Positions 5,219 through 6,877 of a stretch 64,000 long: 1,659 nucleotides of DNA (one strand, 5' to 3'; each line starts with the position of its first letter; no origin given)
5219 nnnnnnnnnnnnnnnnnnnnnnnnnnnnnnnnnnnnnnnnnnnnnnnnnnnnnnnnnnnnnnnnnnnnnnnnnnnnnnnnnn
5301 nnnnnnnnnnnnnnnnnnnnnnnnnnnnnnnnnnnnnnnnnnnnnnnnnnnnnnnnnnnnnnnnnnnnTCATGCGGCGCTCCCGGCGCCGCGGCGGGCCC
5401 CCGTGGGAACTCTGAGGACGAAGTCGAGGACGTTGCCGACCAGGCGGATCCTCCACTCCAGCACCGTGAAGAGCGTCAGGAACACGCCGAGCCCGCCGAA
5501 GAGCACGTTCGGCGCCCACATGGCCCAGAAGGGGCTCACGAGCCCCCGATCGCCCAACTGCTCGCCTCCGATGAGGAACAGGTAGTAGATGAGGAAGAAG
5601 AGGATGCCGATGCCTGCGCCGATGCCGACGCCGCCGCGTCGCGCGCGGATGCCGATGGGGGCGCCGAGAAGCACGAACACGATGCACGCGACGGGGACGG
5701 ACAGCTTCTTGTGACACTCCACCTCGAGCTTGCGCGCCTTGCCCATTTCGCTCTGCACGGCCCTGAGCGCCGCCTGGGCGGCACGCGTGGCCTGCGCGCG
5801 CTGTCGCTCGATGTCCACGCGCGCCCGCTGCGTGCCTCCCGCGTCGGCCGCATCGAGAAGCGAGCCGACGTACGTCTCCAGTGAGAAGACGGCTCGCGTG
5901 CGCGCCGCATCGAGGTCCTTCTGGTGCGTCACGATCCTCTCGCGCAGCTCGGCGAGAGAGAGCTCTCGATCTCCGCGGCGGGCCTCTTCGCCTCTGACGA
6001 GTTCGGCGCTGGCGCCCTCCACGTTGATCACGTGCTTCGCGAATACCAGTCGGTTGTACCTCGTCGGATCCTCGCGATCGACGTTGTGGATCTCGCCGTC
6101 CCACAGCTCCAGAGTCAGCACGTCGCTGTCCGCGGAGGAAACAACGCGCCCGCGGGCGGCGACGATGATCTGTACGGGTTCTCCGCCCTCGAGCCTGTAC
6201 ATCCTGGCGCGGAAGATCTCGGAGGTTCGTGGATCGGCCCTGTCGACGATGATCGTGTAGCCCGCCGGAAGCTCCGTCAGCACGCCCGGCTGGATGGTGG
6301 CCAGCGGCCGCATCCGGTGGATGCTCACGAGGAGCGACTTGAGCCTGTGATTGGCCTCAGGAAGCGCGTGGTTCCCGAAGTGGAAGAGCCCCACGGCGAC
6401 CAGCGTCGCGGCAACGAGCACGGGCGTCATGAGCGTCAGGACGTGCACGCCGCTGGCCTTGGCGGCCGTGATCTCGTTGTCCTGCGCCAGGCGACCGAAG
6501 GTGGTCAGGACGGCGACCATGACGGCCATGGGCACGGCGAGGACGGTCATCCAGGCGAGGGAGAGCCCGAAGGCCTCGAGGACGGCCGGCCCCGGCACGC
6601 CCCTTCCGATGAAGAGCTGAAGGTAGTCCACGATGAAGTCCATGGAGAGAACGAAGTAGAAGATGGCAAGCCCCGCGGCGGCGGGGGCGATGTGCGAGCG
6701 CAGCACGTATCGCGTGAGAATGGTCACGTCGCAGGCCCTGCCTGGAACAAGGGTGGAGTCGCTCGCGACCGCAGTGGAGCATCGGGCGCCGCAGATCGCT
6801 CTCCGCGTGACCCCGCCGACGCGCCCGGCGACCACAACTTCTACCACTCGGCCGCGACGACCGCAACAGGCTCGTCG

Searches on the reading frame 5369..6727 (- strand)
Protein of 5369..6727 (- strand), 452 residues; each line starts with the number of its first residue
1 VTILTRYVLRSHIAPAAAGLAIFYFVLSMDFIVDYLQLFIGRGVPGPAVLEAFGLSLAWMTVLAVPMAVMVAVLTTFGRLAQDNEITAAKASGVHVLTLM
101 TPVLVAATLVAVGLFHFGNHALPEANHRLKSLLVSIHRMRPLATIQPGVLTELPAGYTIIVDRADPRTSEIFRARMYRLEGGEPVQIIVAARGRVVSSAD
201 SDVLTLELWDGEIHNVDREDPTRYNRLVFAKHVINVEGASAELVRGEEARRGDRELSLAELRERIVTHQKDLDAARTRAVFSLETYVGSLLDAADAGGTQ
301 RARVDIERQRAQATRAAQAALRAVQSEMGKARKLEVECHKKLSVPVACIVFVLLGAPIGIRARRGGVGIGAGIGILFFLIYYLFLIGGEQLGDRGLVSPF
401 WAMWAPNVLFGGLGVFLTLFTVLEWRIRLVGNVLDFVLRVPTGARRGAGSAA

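Call 15: search_protein_families(library=pfam, proteins=[window:5369-6727:-], max_evalue=0.001)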
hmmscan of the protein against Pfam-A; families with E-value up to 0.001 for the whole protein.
window:5369-6727:- (452 aa): 1 family
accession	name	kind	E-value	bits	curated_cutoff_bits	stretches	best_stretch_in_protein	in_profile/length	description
PF03739.19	LptF_LptG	-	1.3e-78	265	27.9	1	6-418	1-351/353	Lipopolysaccharide export system permease LptF/LptG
